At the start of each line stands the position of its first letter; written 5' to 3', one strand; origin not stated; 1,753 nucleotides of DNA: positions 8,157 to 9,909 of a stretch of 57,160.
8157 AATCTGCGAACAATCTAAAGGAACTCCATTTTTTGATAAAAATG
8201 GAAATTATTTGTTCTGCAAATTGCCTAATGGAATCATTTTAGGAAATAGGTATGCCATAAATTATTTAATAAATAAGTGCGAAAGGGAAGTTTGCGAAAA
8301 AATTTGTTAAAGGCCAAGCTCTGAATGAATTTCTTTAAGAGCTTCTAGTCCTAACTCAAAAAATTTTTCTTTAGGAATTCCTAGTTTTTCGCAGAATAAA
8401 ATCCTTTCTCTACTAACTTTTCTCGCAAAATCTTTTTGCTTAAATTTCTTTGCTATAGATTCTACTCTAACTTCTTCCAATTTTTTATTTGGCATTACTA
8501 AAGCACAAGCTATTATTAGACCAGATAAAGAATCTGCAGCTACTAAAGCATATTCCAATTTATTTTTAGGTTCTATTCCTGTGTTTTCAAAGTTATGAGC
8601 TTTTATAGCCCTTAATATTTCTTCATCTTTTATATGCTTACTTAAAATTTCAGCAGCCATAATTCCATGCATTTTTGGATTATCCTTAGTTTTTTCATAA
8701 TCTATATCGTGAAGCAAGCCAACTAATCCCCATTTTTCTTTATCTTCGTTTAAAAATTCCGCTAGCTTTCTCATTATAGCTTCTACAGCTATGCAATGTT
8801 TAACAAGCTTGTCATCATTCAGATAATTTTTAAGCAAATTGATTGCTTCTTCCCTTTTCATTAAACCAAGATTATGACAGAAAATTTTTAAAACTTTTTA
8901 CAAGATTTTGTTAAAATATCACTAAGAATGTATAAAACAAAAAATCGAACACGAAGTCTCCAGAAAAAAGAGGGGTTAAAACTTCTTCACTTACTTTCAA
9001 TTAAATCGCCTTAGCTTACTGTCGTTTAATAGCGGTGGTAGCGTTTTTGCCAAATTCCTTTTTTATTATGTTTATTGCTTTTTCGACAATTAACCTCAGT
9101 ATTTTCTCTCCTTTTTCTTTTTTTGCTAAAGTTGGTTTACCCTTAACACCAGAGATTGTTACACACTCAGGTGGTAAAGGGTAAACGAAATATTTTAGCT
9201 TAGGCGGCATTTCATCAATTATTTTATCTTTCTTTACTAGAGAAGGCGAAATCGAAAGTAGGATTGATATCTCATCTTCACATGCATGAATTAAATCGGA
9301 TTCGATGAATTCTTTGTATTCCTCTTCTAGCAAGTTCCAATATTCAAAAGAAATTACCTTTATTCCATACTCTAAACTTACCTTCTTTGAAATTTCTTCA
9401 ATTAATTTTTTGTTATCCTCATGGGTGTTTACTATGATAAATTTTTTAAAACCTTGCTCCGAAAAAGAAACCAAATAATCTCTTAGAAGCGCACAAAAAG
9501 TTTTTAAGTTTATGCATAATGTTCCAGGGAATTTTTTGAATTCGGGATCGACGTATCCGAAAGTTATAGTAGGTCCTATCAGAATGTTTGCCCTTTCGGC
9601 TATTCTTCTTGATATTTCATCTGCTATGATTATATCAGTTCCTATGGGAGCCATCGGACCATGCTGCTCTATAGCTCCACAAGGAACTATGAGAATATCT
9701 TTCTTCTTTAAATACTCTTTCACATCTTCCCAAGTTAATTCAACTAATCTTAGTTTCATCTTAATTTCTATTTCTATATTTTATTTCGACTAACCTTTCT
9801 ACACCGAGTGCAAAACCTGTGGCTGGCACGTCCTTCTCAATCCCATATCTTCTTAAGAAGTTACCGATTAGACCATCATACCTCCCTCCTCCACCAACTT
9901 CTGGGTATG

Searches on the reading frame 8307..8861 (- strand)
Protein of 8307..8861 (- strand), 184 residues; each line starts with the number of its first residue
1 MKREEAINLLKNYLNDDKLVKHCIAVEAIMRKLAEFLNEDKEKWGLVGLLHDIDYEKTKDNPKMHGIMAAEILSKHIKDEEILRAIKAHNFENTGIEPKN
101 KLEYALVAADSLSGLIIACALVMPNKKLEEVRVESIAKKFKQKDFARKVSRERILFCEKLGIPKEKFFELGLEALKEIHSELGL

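Call 58: search_protein_families(library=pfam, proteins=[window:8307-8861:-], max_evalue=0.00001)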
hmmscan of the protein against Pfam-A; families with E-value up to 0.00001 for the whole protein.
window:8307-8861:- (184 aa): 1 family
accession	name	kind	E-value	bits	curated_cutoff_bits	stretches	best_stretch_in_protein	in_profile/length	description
PF01966.28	HD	-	5.2e-14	53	22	1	20-113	2-114/116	HD domain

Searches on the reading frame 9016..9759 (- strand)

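Call 59: search_protein_families(library=pfam, proteins=[window:9016-9759:-], max_evalue=0.00001)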
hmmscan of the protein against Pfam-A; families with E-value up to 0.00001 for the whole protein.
window:9016-9759:- (247 aa): 1 family
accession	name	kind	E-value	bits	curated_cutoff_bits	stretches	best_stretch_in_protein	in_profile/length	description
PF02633.19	Creatininase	-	8.8e-60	202.5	31.3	1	7-232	2-238/238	Creatinine amidohydrolase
